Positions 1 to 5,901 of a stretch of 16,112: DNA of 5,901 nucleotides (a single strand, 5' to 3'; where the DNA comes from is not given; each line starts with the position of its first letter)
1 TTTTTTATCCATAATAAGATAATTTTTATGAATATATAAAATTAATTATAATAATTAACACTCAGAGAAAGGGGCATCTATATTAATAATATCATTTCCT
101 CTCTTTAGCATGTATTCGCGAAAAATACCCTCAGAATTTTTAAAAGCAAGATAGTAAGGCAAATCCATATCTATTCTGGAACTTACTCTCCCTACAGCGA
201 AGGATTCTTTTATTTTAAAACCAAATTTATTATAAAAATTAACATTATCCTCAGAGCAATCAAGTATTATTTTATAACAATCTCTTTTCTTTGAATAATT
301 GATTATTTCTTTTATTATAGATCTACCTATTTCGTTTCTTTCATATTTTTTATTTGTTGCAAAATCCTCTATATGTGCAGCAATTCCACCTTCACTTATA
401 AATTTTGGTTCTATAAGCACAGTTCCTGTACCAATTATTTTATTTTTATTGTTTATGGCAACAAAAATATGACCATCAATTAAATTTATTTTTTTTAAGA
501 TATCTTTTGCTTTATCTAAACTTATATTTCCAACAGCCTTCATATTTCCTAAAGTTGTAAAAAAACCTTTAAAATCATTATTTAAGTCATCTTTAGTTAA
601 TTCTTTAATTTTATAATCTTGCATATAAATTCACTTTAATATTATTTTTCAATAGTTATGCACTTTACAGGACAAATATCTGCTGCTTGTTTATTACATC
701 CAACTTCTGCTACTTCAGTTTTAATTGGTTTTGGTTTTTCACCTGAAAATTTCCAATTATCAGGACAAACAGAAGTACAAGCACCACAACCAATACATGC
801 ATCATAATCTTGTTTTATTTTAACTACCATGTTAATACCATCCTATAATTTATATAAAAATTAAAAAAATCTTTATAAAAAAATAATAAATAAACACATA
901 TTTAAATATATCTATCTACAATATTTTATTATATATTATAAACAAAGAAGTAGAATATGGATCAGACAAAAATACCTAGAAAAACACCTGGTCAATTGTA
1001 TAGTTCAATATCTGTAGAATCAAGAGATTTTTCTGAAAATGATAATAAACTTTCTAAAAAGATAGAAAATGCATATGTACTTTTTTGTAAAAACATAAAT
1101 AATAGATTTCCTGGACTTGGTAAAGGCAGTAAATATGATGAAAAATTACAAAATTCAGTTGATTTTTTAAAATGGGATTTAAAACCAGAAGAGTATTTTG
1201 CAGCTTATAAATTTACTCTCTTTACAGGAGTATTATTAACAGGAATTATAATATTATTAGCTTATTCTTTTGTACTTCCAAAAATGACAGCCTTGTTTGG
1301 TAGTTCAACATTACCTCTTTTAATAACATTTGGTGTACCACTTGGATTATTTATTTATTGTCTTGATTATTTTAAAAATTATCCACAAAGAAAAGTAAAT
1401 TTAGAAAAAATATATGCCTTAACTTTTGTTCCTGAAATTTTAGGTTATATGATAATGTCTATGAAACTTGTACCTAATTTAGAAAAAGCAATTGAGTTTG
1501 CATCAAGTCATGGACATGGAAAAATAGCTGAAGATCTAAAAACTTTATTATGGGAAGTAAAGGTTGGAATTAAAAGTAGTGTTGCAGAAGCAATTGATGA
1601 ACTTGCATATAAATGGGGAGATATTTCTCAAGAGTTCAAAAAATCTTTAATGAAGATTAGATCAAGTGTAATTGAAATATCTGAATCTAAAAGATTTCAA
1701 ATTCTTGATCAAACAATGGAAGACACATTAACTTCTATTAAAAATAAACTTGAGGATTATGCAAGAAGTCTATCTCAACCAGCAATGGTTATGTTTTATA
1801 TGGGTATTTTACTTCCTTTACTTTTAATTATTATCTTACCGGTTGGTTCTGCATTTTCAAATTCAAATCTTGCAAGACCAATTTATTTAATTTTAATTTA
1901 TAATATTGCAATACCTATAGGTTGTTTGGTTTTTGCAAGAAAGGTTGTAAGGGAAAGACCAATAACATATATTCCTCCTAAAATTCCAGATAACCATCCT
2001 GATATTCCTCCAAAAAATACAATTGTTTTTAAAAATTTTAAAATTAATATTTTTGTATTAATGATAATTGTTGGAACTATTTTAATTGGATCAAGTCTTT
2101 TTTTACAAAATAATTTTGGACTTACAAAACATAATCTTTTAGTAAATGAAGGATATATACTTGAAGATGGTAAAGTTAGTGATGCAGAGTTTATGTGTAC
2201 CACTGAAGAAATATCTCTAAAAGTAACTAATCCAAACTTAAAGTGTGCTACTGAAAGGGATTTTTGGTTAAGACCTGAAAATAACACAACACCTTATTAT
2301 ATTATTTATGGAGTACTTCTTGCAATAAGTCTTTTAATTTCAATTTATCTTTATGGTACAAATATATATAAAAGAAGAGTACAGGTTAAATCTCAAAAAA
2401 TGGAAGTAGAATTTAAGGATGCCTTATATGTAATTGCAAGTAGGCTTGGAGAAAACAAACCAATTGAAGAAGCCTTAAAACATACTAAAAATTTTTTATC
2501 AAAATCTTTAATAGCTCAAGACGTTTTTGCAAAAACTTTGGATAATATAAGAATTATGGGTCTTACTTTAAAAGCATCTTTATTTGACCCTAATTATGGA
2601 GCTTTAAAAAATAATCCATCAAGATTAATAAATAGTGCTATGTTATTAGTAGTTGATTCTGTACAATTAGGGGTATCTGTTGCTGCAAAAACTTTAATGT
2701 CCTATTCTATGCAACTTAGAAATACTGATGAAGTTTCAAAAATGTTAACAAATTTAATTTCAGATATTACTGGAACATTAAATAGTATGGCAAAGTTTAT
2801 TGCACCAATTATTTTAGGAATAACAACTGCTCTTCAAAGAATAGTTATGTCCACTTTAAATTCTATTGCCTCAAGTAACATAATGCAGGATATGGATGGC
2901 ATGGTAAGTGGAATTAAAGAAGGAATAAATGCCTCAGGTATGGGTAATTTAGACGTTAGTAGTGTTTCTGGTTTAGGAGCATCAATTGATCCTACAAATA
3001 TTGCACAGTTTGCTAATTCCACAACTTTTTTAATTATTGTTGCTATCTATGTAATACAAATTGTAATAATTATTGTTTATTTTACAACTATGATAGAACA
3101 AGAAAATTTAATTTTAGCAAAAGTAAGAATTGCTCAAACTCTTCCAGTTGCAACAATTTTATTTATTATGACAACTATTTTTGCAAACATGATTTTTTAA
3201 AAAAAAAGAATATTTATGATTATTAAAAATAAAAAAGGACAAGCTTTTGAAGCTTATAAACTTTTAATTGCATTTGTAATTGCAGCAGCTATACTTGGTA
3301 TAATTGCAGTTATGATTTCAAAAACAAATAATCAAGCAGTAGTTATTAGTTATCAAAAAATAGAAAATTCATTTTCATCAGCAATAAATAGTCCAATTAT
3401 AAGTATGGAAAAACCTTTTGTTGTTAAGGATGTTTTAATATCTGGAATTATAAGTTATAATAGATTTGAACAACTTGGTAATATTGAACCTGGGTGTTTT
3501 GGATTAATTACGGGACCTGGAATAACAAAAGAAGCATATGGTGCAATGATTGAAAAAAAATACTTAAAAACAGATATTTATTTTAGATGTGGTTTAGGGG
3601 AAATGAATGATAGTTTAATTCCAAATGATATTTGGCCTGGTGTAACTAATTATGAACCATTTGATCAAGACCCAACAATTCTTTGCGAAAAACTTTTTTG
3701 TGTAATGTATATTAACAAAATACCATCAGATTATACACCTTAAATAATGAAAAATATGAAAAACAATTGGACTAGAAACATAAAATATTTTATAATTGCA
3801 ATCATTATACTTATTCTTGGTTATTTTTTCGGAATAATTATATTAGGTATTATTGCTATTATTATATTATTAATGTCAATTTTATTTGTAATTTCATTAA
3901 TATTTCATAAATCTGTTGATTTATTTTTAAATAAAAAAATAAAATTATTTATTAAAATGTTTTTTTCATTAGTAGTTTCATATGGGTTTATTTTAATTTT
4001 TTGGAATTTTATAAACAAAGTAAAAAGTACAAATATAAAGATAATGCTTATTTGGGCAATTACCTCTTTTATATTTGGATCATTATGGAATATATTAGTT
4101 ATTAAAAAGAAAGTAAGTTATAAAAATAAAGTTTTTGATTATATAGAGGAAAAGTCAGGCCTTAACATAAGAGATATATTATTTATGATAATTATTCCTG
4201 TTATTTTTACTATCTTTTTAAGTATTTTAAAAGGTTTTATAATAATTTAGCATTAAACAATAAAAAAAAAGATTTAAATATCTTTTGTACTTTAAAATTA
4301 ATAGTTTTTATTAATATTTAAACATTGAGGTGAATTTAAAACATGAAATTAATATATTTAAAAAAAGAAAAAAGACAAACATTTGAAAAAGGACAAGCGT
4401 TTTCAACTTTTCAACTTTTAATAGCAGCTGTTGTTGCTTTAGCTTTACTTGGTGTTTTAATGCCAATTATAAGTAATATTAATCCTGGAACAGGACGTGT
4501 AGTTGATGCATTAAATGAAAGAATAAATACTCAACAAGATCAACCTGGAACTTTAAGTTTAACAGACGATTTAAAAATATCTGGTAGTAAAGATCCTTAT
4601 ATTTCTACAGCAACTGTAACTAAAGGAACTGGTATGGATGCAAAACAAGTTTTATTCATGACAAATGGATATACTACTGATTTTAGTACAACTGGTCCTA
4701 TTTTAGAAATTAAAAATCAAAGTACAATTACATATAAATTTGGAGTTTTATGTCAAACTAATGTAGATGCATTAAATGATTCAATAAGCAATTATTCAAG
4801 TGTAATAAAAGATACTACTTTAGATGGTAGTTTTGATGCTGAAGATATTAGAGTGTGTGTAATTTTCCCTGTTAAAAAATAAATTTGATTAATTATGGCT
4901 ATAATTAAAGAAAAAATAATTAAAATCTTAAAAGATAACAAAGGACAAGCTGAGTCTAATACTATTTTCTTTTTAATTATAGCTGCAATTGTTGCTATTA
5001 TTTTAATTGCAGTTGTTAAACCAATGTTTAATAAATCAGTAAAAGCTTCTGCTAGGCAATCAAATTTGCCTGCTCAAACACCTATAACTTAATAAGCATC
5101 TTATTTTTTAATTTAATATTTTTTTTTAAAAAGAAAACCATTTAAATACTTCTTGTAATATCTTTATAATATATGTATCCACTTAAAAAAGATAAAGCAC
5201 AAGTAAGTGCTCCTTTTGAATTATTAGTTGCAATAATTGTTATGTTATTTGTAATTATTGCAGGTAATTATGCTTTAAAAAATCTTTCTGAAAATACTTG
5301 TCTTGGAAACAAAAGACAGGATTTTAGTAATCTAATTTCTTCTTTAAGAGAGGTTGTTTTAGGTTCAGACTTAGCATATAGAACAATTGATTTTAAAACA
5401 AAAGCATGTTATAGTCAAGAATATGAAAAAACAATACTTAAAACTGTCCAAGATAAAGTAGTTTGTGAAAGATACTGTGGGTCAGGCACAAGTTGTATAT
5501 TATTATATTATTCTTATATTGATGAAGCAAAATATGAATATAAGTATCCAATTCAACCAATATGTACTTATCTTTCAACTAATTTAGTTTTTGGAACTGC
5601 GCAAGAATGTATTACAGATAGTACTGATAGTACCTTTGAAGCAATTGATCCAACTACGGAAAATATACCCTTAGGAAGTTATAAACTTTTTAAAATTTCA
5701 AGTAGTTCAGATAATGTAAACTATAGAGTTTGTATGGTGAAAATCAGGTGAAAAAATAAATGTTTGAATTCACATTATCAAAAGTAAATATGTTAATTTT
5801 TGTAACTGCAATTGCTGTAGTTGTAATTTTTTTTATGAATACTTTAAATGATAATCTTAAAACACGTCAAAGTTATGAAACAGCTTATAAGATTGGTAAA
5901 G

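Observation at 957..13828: Pilus cluster plus giant anchored surface protein: candidate cell-contact or host-attachment module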

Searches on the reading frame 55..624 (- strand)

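Call 5: search_protein_families(library=pfam, max_evalue=0.1, proteins=[window:55-624:-])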
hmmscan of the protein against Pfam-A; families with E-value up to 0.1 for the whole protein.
window:55-624:- (189 aa): 4 families
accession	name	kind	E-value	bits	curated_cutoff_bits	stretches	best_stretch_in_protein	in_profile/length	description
PF00583.31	Acetyltransf_1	-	1.2e-13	51.8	20.7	1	50-136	32-116/116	Acetyltransferase (GNAT) family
PF13508.13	Acetyltransf_7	-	2e-10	41.3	27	1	51-137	3-83/84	Acetyltransferase (GNAT) domain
PF13673.13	Acetyltransf_10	-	2.5e-08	34.4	23.6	1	52-137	31-108/128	Acetyltransferase (GNAT) domain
PF13420.13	Acetyltransf_4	-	0.0016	18.9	24.3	1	34-140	32-138/155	Acetyltransferase (GNAT) domain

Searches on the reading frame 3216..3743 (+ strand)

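Call 4: search_protein_families(library=pfam, max_evalue=0.1, proteins=[window:3216-3743:+])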
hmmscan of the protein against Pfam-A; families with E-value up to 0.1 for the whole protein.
window:3216-3743:+ (175 aa): 1 family
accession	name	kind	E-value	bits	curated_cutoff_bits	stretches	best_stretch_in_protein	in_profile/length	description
PF11087.14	PRD1_DD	-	0.065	13.4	46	0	18-57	9-46/54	PRD1 phage membrane DNA delivery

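Call 7: search_protein_families(library=ncbifam, max_evalue=0.1, proteins=[window:3216-3743:+])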
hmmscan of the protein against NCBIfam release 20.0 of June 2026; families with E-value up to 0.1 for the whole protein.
window:3216-3743:+ (175 aa): 1 family
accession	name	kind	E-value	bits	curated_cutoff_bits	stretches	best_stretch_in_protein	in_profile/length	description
NF001541.2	PRK00369.1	equivalog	0.097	11.2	310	0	23-86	322-388/400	dihydroorotase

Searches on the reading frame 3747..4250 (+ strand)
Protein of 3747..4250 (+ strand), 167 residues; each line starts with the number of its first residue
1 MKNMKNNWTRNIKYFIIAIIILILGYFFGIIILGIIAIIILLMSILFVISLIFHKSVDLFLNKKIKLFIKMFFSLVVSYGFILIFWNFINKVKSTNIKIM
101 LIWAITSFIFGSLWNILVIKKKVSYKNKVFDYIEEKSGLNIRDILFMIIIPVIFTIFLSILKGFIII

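Call 4: search_protein_families(library=pfam, max_evalue=0.1, proteins=[window:3747-4250:+])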
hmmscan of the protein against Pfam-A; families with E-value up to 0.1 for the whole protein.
window:3747-4250:+ (167 aa): 0 families

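Call 7: search_protein_families(library=ncbifam, max_evalue=0.1, proteins=[window:3747-4250:+])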
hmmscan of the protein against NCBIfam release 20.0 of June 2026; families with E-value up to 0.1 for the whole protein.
window:3747-4250:+ (167 aa): 0 families

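Call 67: search_protein_families(library=ncbifam, max_evalue=10, proteins=[window:3747-4250:+])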
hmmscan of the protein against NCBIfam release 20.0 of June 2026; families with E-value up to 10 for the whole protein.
window:3747-4250:+ (167 aa): 3 families
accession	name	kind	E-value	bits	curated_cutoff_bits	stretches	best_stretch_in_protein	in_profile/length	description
TIGR03025.1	EPS_sugtrans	subfamily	0.25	10.5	295.55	1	37-121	32-114/445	exopolysaccharide biosynthesis polyprenyl glycosylphosphotransferase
NF058603.1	SCO2097_fam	equivalog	0.29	11.5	110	1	12-51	46-85/129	SCO2097 family morphological protein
NF043039.1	HgcAB_like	equivalog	6.9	6.2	285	1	14-111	158-265/350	HgcAB-like fusion protein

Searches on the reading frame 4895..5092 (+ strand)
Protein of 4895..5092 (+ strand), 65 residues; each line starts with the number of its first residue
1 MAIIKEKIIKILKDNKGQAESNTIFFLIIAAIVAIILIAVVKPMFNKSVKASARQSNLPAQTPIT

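Call 4: search_protein_families(library=pfam, max_evalue=0.1, proteins=[window:4895-5092:+])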
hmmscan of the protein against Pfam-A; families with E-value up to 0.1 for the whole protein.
window:4895-5092:+ (65 aa): 1 family
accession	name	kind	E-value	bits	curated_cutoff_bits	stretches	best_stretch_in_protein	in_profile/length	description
PF04964.19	Flp_Fap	-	0.044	14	32.2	1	28-47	15-33/46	Flp/Fap pilin component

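Call 7: search_protein_families(library=ncbifam, max_evalue=0.1, proteins=[window:4895-5092:+])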
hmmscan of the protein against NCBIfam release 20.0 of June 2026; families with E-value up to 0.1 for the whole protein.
window:4895-5092:+ (65 aa): 1 family
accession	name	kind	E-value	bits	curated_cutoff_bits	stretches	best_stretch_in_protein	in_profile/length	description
NF040608.1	division_SteA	equivalog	0.057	12.3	150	1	18-55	327-364/369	putative cytokinetic ring protein SteA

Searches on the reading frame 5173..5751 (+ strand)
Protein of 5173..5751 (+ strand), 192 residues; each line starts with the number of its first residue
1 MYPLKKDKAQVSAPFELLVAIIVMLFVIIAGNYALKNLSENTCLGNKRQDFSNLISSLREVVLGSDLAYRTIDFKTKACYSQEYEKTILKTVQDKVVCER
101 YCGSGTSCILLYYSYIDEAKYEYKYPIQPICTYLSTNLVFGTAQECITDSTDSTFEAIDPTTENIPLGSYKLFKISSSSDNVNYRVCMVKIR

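Call 4: search_protein_families(library=pfam, max_evalue=0.1, proteins=[window:5173-5751:+])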
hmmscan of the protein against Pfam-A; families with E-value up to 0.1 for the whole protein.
window:5173-5751:+ (192 aa): 0 families

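Call 7: search_protein_families(library=ncbifam, max_evalue=0.1, proteins=[window:5173-5751:+])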
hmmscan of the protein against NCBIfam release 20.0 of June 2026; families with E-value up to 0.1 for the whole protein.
window:5173-5751:+ (192 aa): 1 family
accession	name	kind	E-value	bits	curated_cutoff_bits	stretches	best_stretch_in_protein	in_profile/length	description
TIGR04205.1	classIII_w_PIP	hypoth_equivalog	0.074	13.1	65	0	8-42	2-35/67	class III signal peptide domain-containing protein, archaeosortase D/PIP-CTERM system-associated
